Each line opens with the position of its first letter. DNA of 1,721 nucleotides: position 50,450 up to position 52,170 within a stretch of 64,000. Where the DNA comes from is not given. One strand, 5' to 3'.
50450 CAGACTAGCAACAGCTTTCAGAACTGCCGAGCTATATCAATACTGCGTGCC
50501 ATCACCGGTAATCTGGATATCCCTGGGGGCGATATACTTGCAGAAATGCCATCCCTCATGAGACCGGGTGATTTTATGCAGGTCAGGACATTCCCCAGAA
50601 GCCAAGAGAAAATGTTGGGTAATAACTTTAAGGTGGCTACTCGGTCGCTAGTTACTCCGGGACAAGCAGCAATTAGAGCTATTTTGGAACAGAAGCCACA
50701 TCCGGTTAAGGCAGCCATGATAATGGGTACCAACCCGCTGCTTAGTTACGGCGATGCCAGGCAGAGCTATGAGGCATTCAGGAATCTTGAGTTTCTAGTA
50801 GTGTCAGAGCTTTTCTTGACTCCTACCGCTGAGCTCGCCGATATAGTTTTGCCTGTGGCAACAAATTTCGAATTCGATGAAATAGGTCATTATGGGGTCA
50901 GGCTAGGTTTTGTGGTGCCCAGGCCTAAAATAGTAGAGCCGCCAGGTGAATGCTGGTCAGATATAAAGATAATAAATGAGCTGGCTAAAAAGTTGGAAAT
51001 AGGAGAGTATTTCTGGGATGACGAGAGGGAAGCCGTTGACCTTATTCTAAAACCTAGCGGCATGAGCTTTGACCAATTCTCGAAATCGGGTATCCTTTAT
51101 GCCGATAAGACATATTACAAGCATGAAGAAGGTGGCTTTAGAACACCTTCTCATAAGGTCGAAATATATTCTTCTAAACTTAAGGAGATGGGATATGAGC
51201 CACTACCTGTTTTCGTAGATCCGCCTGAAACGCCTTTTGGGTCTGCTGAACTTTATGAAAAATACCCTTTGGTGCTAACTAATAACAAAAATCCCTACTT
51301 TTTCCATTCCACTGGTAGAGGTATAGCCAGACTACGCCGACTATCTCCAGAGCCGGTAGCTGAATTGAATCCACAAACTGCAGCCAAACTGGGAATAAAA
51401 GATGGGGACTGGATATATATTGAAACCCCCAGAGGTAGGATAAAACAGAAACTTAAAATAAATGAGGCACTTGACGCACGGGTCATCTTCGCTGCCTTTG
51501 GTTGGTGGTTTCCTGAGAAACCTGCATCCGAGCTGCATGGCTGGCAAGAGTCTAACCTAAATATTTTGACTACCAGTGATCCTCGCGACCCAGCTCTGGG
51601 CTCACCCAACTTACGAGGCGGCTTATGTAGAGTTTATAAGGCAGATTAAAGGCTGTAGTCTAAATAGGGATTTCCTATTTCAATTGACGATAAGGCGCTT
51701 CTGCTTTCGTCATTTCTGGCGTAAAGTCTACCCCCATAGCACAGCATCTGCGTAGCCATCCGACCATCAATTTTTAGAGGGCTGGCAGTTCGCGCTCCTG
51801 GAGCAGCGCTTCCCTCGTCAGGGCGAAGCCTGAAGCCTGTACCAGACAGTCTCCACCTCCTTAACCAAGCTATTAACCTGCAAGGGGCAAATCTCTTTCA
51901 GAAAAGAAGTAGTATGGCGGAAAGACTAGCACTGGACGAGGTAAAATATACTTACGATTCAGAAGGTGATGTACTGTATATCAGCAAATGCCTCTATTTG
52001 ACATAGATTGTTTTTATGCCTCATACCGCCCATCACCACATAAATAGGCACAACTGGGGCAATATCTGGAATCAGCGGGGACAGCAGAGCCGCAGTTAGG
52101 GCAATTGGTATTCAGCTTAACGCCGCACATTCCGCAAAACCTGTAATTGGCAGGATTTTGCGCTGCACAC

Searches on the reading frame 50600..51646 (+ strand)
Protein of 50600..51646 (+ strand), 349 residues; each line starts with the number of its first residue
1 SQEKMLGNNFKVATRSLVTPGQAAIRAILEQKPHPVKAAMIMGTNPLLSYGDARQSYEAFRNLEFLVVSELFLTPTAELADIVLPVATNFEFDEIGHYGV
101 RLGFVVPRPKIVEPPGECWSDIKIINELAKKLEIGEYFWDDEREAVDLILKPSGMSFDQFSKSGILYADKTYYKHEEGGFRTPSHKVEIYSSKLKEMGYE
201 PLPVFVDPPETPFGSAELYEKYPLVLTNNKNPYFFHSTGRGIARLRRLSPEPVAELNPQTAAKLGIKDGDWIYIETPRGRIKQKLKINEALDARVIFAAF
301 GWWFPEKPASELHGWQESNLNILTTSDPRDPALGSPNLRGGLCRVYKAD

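Call 57: find_homologous_proteins(query=window:50600-51646:+, max_evalue=1e-40)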
Query window:50600-51646:+ (349 aa): 661 proteins with E <= 1e-40 among 3555 candidates; the best 120 are listed.
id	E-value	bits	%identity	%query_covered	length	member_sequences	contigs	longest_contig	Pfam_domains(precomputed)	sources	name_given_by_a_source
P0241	5.3e-147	508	64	99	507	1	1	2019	PF00384.28,PF01568.28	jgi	jgi:anaerobic selenocysteine-containing dehydrogenase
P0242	5.3e-137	475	59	99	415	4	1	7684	PF00384.28,PF01568.28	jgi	-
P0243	1.1e-128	447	54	99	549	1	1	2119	PF00384.28,PF01568.28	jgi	jgi:anaerobic selenocysteine-containing dehydrogenase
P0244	4.4e-127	442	57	93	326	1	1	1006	PF00384.28,PF01568.28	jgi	jgi:anaerobic selenocysteine-containing dehydrogenase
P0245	5.1e-125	435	54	99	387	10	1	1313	PF00384.28,PF01568.28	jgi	jgi:anaerobic selenocysteine-containing dehydrogenase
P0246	5.4e-125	435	52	99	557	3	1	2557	PF00384.28,PF01568.28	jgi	-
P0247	7.5e-125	435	56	99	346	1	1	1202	PF00384.28,PF01568.28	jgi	jgi:anaerobic selenocysteine-containing dehydrogenase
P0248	1.2e-124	434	53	97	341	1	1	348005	PF00384.28,PF01568.28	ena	-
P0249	2.7e-124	433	54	98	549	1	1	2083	PF00384.28,PF01568.28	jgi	jgi:anaerobic selenocysteine-containing dehydrogenase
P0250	4.8e-124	432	56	99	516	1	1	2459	PF00384.28,PF01568.28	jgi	jgi:anaerobic selenocysteine-containing dehydrogenase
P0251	8.6e-124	431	52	99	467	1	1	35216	PF00384.28,PF01568.28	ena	-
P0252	1.2e-123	431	54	100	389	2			PF00384.28,PF01568.28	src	-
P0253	6.9e-123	428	52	100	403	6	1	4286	PF00384.28,PF01568.28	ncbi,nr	ncbi:MAG: molybdopterin oxidoreductase, partial [Deltaproteobacteria bacterium]|nr:molybdopterin oxi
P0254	4.2e-122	426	52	99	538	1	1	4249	PF00384.28,PF01568.28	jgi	jgi:anaerobic selenocysteine-containing dehydrogenase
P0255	2.2e-120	420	53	100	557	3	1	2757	PF00384.28,PF01568.28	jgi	jgi:anaerobic selenocysteine-containing dehydrogenase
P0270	2.7e-115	403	72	65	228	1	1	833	PF01568.28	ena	-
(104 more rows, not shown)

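Call 59: find_encoding_contigs(protein=P0270, flank=3000, max_places=3)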
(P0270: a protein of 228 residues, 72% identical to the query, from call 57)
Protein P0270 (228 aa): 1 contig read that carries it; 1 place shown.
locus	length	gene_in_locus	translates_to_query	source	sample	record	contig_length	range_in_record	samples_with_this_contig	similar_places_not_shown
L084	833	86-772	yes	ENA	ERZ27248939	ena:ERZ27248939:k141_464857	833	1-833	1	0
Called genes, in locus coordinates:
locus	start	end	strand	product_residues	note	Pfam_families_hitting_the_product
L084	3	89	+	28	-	?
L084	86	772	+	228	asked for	PF01568:Molydop_binding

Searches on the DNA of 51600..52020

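Call 66: search_rna_families(source=window, start=51600, end=52020, threshold=evalue, max_evalue=10)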
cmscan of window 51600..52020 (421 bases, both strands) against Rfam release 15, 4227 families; matches with E-value up to 10: 1.
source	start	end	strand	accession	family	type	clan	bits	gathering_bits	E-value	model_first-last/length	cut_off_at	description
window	51981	51999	-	RF00067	SNORD15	Gene; snRNA; snoRNA; CD-box;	CL00045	11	75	5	122-141/146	no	Small nucleolar RNA SNORD15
